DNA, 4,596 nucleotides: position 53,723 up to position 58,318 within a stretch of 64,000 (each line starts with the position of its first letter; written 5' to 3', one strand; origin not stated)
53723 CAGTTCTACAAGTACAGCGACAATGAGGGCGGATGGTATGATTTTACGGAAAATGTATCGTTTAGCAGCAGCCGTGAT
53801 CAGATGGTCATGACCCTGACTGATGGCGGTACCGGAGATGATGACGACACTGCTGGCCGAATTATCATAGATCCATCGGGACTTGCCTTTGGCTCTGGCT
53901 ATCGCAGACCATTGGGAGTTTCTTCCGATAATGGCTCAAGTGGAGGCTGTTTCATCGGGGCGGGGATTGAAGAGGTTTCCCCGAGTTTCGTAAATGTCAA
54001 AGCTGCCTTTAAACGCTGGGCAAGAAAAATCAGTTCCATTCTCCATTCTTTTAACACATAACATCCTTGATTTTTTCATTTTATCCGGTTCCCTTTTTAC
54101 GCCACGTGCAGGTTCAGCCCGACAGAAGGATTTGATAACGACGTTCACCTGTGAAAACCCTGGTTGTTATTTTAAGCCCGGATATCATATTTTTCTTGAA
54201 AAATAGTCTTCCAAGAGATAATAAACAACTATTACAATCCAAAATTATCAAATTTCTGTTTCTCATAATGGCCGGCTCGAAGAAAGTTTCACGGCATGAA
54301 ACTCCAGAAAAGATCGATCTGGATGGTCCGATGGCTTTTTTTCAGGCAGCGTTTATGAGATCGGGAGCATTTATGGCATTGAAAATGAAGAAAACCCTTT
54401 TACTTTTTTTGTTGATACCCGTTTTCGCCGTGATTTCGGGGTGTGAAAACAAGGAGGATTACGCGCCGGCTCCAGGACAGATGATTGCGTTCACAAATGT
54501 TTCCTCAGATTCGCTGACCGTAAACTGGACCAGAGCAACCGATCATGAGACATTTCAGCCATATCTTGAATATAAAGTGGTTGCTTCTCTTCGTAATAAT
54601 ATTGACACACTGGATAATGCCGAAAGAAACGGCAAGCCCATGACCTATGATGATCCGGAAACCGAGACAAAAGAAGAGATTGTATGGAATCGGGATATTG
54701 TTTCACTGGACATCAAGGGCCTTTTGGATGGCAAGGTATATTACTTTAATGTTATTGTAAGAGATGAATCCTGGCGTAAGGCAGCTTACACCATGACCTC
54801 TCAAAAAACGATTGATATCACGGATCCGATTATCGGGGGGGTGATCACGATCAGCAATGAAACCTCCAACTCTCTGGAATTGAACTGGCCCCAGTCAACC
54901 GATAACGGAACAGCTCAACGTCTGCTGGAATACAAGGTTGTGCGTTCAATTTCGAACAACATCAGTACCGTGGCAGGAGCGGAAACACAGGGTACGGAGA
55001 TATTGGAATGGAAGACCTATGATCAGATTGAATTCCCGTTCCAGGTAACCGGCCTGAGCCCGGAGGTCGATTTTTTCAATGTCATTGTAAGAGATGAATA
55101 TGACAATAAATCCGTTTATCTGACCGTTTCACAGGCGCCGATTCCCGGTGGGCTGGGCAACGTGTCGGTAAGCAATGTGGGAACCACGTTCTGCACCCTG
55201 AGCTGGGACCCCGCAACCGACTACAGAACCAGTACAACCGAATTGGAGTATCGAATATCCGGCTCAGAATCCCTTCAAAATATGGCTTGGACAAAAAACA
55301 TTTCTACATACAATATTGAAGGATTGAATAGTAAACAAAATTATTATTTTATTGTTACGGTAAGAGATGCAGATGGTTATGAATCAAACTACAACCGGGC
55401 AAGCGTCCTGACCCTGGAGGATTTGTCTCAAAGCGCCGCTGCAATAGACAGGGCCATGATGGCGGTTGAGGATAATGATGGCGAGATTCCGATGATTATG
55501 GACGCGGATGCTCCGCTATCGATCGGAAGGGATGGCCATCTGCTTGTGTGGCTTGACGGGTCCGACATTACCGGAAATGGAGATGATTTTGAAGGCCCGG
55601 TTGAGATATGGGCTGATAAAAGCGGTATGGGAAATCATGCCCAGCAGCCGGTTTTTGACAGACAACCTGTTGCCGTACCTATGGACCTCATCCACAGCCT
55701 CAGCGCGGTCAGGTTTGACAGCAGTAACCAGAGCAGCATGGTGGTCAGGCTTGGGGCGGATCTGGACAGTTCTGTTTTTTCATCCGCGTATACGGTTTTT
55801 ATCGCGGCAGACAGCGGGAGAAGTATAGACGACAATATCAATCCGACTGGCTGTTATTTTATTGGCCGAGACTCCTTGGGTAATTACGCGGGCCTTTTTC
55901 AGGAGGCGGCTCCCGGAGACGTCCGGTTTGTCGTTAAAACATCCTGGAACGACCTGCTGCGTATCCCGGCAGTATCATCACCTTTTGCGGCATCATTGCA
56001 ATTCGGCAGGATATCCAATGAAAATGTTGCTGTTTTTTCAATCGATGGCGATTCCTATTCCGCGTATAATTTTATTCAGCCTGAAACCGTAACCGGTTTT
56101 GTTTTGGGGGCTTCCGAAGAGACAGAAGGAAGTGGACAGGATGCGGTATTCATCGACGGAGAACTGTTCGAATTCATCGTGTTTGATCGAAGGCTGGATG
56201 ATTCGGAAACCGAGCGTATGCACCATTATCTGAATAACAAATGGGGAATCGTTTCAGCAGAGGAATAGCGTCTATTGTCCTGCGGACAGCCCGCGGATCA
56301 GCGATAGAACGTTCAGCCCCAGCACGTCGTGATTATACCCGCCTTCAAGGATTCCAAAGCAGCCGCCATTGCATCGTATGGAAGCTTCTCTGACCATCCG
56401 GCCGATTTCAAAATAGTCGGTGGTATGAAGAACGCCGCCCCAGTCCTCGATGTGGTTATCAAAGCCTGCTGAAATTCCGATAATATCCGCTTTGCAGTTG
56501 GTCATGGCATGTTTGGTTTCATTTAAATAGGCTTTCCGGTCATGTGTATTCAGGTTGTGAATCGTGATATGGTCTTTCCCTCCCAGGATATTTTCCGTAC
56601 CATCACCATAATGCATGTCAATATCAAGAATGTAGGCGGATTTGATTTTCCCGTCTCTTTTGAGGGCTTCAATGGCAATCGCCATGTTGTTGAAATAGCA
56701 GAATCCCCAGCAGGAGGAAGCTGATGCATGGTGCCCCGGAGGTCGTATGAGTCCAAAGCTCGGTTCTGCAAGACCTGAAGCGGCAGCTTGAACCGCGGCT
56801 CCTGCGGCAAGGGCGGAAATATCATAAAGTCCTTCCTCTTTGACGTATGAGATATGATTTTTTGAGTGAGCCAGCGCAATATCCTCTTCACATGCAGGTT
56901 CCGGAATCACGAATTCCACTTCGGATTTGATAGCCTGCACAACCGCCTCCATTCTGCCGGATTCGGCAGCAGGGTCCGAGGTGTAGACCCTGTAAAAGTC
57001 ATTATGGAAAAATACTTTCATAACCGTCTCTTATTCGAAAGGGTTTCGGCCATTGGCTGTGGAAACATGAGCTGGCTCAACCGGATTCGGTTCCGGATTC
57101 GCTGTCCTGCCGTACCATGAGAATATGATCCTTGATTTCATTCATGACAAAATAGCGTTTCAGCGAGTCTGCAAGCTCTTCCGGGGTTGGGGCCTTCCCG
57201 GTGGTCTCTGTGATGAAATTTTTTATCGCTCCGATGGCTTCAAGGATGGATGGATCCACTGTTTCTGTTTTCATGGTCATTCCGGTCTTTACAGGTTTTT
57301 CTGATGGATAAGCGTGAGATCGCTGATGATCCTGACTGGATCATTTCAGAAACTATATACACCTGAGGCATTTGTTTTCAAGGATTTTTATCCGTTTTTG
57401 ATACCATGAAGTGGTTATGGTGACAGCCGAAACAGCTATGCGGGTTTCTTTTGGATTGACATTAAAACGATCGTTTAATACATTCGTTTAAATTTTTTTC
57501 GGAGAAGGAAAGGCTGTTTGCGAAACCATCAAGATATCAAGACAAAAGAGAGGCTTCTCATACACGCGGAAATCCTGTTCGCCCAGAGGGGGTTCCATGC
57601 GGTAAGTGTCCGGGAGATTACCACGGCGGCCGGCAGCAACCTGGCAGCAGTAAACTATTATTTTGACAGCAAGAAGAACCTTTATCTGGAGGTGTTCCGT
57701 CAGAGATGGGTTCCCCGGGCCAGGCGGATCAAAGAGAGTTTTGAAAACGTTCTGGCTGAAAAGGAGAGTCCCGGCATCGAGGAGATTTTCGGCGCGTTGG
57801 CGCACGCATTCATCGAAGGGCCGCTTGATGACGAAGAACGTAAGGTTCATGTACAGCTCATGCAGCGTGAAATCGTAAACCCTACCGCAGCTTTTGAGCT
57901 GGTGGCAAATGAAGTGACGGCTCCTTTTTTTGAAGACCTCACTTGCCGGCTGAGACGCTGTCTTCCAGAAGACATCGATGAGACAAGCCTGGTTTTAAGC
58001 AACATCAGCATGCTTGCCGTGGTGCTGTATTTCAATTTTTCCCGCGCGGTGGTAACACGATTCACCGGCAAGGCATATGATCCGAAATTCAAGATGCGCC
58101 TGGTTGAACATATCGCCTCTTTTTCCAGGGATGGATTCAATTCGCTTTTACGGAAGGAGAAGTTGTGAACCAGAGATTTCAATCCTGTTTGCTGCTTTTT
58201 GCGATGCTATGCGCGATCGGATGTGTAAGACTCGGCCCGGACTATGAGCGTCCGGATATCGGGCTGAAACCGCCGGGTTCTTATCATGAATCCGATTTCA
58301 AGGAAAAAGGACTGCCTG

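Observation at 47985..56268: Uncharacterised sigma-54-controlled cell-surface locus: HK / coiled-coil lipoprotein / NtrC regulator divergent from a small Arg-rich protein and two giant FN3-PKD-LamG proteins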

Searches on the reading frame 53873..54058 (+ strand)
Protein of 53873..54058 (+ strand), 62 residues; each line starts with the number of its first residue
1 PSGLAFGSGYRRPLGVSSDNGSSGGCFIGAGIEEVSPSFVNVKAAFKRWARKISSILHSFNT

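Call 29: search_protein_families(library=ncbifam, proteins=[window:53873-54058:+], max_evalue=10)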
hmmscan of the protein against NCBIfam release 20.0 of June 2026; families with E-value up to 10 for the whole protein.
seq(62 aa): 1 family
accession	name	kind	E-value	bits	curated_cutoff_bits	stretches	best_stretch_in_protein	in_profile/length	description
NF041763.1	sort_motif_CFI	domain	0.048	13.4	15.9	1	19-30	1-12/14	CFI-box putative sorting motif-containing protein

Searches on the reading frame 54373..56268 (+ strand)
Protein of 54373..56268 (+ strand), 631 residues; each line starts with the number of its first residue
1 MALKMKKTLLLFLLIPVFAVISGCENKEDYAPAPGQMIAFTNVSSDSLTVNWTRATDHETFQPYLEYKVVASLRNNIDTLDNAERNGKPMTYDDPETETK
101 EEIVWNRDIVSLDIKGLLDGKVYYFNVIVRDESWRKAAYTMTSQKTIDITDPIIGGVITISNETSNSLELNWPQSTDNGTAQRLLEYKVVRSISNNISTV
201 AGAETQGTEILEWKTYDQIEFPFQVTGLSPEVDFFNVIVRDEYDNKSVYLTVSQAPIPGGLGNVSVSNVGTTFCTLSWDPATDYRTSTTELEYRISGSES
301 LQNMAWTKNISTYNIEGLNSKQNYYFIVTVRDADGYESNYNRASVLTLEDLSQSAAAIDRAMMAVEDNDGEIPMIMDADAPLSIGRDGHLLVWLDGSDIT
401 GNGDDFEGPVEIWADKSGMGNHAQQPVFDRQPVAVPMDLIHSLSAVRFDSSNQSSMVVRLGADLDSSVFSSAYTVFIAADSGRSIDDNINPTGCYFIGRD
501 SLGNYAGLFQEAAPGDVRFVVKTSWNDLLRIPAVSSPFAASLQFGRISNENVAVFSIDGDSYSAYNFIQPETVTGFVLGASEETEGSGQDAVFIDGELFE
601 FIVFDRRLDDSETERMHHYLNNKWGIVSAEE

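Call 5: search_protein_families(library=pfam, proteins=[window:54373-56268:+], max_evalue=0.01)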
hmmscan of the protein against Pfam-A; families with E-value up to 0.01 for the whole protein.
window:54373-56268:+ (631 aa): 6 families
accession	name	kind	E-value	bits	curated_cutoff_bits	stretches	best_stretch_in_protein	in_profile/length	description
PF00041.27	fn3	-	6.6e-14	52.3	25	2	263-337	5-75/84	Fibronectin type III domain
PF16656.11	Pur_ac_phosph_N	-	2.4e-07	31.7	30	1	37-136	5-87/93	Purple acid Phosphatase, N-terminal domain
PF25300.1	Fn3_Dep-1_3rd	-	0.0013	18.9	26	0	158-200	3-46/85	Dep-1 third Fn3-like domain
PF17166.9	DUF5126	-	0.0033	17.8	27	0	219-257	58-96/104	Domain of unknown function (DUF5126)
PF10179.15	NDNF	-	0.0063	17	27.3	0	114-146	93-126/127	Neuron-derived neurotrophic factor, first Fn(III) domain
PF24907.1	SIBA-E_N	-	0.0088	16.5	28.1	0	273-334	2-64/119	Integrin beta-like protein A-E, N-terminal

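Call 6: search_protein_families(library=ncbifam, proteins=[window:54373-56268:+], max_evalue=0.01)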
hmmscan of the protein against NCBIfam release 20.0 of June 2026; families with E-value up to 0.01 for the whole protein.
window:54373-56268:+ (631 aa): 1 family
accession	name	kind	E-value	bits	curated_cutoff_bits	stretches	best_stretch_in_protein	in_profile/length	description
NF041611.1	exoglucan_CbhB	equivalog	4.7e-06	24.9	1950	1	31-201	705-848/997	exoglucanase CbhB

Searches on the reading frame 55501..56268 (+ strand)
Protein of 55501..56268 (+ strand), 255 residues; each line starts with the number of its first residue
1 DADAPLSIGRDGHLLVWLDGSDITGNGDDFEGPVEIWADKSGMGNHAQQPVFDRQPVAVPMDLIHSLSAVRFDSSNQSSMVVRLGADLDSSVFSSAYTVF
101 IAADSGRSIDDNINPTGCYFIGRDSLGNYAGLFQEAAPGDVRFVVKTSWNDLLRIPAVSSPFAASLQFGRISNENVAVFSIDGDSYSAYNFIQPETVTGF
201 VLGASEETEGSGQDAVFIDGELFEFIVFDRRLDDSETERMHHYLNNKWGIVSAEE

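Call 49: search_solved_structures(query=window:55501-56268:+, max_evalue=1)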
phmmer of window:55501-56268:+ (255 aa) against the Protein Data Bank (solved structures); distinct sequences matched with E-value up to 1: 1.
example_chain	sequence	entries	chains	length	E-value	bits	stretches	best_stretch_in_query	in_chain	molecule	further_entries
6ype_A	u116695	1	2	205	0.052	16.7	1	182-237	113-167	Neuronal pentraxin-1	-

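Call 82: search_protein_families(library=pfam, proteins=[window:55510-56268:+], max_evalue=10)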
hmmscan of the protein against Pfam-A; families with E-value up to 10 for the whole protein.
window:55510-56268:+ (252 aa): 0 families

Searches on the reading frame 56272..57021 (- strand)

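Call 9: search_protein_families(library=pfam, proteins=[window:56272-57021:-], max_evalue=0.00001)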
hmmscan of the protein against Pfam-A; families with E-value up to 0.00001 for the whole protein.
window:56272-57021:- (249 aa): 1 family
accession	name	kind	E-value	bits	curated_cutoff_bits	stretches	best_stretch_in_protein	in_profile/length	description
PF00850.24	Hist_deacetyl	-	6e-36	124.7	27.9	2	40-165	29-180/298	Histone deacetylase domain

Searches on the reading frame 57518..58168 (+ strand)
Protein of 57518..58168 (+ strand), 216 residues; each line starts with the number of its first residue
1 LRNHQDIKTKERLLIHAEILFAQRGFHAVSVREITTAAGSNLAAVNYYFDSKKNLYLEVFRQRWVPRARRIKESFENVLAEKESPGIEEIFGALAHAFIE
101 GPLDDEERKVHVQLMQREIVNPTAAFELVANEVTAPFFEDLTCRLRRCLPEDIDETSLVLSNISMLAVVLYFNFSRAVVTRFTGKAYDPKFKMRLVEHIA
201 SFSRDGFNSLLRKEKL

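Call 9: search_protein_families(library=pfam, proteins=[window:57518-58168:+], max_evalue=0.00001)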
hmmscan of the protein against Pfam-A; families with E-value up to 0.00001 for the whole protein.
window:57518-58168:+ (216 aa): 2 families
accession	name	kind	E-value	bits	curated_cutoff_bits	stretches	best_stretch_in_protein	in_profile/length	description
PF09209.16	CecR_C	-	1.8e-15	57.6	24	1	88-206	2-124/125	HTH-type transcriptional dual regulator CecR, C-terminal domain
PF00440.29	TetR_N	-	8.3e-12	45.1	24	1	17-59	5-47/47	Bacterial regulatory proteins, tetR family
